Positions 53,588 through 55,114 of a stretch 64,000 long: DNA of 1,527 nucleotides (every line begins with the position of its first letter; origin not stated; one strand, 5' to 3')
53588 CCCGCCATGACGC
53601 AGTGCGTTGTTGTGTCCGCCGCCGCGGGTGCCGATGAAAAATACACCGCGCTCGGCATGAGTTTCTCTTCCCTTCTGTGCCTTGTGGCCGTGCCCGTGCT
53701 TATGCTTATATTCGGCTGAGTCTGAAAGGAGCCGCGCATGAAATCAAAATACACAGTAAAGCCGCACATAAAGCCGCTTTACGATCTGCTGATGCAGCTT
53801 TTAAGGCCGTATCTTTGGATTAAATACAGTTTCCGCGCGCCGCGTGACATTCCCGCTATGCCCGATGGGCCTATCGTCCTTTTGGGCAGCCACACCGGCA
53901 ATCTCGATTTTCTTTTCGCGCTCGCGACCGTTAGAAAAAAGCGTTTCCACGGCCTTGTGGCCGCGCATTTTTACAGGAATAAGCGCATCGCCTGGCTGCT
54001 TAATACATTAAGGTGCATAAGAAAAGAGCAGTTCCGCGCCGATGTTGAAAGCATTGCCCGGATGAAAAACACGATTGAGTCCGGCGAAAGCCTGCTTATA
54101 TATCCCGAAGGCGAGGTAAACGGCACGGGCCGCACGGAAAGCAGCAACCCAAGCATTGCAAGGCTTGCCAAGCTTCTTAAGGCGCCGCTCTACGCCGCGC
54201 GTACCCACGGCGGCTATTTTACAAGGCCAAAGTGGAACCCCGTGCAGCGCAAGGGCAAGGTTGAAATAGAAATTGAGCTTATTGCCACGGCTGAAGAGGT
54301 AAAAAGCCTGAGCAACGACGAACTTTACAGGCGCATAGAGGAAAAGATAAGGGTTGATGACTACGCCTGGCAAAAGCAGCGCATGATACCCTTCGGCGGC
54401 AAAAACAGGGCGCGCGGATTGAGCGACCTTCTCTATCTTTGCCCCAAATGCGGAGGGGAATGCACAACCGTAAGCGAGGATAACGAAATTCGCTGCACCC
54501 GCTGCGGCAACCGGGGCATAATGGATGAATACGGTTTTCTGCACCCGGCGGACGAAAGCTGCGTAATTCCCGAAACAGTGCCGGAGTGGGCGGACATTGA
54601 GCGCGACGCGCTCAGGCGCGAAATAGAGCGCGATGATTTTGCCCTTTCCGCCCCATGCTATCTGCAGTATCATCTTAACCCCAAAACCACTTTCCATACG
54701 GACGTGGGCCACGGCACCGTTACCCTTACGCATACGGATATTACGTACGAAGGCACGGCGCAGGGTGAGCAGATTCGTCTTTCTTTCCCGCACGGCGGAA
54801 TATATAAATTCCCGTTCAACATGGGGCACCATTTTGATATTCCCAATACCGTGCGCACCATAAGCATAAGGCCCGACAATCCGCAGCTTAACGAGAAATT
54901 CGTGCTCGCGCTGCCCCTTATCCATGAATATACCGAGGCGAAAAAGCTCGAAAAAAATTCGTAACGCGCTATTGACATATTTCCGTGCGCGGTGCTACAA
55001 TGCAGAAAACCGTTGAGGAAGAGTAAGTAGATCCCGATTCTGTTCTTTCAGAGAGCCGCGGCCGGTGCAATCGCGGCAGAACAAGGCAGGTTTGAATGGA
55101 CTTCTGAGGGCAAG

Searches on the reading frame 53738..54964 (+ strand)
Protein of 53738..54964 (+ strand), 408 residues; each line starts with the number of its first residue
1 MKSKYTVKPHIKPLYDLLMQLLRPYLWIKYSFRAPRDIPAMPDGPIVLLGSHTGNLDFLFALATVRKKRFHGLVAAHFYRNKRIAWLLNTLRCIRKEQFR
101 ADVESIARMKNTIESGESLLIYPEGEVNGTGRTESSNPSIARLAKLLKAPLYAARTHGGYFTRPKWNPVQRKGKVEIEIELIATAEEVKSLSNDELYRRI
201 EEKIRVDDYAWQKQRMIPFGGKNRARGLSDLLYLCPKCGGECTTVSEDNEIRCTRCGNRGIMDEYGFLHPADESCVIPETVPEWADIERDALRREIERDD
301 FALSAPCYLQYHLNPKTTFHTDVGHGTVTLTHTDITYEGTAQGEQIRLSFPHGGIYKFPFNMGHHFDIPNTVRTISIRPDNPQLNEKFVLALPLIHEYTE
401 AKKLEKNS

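Call 88: search_protein_families(library=pfam, proteins=[window:53738-54964:+], max_evalue=0.00001)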
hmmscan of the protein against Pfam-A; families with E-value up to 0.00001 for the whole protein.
window:53738-54964:+ (408 aa): 1 family
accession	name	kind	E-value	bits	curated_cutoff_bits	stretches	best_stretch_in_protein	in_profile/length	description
PF01553.26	Acyltransferase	-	1.8e-09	38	23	1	40-152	12-127/132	Acyltransferase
